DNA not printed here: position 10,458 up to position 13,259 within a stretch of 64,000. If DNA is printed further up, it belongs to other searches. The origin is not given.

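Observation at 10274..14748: STAS anti-sigma-antagonist gene translationally coupled to an 835-aa PHP-like metallohydrolase of unknown function, followed by a BCCT transporter: an uncharacterised three-gene module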

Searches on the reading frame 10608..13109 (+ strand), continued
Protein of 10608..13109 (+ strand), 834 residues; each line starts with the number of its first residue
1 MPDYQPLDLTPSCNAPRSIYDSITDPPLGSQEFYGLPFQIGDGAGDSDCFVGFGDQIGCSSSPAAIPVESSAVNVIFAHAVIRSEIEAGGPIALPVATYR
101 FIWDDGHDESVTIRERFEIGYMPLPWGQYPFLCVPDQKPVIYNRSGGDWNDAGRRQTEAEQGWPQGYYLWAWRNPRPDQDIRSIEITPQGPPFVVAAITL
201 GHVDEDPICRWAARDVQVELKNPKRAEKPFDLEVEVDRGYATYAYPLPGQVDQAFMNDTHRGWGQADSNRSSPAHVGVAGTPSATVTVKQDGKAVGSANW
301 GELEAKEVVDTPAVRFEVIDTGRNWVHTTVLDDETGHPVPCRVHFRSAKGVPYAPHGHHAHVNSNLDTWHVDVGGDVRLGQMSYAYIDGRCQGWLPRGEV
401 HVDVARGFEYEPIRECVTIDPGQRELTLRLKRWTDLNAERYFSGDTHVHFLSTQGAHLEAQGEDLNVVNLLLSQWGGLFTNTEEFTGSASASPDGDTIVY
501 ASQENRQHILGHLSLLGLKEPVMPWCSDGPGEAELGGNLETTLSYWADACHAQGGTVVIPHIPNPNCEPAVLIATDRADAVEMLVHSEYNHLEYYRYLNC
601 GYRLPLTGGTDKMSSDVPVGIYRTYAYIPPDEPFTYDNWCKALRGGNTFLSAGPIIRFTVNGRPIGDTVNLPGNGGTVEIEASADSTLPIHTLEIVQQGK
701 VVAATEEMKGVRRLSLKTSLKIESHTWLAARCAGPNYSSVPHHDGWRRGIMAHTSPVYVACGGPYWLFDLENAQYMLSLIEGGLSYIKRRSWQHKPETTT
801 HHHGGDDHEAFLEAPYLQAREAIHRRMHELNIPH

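Call 64: get_annotated_region(hit=H2, flank=9000)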
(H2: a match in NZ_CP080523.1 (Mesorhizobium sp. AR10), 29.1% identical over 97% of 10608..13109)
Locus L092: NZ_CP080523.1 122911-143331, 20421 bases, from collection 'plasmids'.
description: Mesorhizobium sp. AR10 plasmid pMspAR10a, complete sequence
organism: Mesorhizobium sp. AR10 (NCBI taxid 2865839)
taxonomy: Bacteria; Pseudomonadota; Alphaproteobacteria; Hyphomicrobiales; Phyllobacteriaceae; Mesorhizobium; Mesorhizobium sp. AR10
host: -; source: Astragalus sp.,Cell culture,root nodule; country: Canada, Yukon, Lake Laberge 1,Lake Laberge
typing (MOB-suite, as given by PLSDB): non-mobilizable
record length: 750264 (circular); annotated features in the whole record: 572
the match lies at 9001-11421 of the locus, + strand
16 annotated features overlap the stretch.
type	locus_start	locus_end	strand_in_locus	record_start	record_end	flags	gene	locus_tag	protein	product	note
CDS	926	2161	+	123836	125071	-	-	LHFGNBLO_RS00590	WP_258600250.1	FAD-dependent oxidoreductase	-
CDS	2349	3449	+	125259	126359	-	-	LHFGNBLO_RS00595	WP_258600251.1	ABC transporter ATP-binding protein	-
CDS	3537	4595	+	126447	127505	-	-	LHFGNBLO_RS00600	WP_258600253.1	ABC transporter substrate-binding protein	-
CDS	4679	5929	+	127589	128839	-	-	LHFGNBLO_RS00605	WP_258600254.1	ABC transporter permease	GO:0055085 - transmembrane transport [Evidence IEA]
CDS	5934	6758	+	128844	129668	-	-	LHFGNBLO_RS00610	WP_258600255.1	ABC transporter permease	GO:0055085 - transmembrane transport [Evidence IEA]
CDS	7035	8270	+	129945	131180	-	-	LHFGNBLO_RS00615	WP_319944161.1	serine hydrolase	-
CDS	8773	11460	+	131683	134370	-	-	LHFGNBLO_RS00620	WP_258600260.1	CehA/McbA family metallohydrolase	-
CDS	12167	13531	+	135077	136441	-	-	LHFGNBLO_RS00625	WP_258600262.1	glutamine synthetase family protein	GO:0006542 - glutamine biosynthetic process [Evidence IEA]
CDS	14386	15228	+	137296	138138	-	-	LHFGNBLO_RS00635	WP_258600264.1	transporter substrate-binding domain-containing protein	-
CDS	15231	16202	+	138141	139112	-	-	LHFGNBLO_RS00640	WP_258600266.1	proline racemase family protein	-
CDS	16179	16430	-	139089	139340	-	-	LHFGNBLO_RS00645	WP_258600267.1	hypothetical protein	-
CDS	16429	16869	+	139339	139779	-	-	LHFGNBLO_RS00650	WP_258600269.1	amino acid ABC transporter permease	GO:0006865 - amino acid transport [Evidence IEA]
CDS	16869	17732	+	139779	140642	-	-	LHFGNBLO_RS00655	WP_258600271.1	amino acid ABC transporter ATP-binding protein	-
CDS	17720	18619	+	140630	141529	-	-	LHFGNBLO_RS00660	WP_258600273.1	dihydrodipicolinate synthase family protein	GO:0009436 - glyoxylate catabolic process [Evidence IEA]; GO:0071704 - organic substance metabolic process [Evidence ...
CDS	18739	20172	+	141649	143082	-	-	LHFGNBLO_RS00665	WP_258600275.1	NAD-dependent succinate-semialdehyde dehydrogenase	-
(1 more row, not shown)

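Call 67: get_annotated_region(hit=H7, flank=1500)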
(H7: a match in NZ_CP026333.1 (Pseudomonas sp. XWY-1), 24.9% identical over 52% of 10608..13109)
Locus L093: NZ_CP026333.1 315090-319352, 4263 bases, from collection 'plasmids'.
description: Pseudomonas sp. XWY-1 plasmid pXWY, complete sequence
organism: Pseudomonas sp. XWY-1 (NCBI taxid 2069256)
taxonomy: Bacteria; Pseudomonadota; Gammaproteobacteria; Pseudomonadales; Pseudomonadaceae; Pseudomonas; Pseudomonas sp. XWY-1
host: -; source: cell culture,Rice Fields; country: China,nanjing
typing (MOB-suite, as given by PLSDB): conjugative; relaxase MOBF,MOBP; mating-pair formation MPF_F
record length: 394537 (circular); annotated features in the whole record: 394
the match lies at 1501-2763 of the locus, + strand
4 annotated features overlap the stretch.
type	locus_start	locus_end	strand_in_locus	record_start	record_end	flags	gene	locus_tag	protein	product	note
CDS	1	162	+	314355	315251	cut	-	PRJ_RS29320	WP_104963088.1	transporter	-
CDS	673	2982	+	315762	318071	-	mcbA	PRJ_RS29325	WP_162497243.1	carbaryl hydrolase McbA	-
CDS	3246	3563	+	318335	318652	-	-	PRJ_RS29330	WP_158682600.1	hypothetical protein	-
CDS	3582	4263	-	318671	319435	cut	-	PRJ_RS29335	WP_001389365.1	IS6-like element IS6100 family transposase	-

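Call 70: find_related_loci(query=window:10608-13109:+, collection=metagenome_contigs, flank=5000)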
Query window:10608-13109:+ (834 aa) in metagenome_contigs; peptide patterns used: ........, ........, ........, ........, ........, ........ (x = any residue, [..] = any of these).
322 stretches matched a pattern; 302 encode a relative of the query (tblastn E <= 1e-3); the best 80 are kept; 80 distinct loci.
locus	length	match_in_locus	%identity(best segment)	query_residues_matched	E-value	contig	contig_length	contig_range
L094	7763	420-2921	97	1-834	0e+0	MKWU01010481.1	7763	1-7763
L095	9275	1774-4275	73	1-834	0e+0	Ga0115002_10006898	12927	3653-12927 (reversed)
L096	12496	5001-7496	72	1-834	0e+0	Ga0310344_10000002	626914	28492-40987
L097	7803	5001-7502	74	1-834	0e+0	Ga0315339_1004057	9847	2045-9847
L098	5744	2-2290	77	72-834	0e+0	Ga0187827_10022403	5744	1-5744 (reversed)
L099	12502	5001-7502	73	1-834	0e+0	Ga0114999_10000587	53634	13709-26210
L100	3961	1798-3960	74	1-721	0e+0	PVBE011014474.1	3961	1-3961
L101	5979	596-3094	63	1-834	0e+0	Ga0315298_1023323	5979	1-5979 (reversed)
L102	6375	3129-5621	62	1-834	0e+0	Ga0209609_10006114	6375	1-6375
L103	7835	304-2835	64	1-834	0e+0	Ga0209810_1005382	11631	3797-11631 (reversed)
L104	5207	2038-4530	63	1-834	0e+0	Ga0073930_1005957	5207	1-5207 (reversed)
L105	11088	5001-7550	64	1-834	0e+0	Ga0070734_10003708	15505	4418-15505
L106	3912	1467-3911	63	1-816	0e+0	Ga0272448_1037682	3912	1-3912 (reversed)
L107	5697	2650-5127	62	1-826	0e+0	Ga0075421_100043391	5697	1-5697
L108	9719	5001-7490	62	1-831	0e+0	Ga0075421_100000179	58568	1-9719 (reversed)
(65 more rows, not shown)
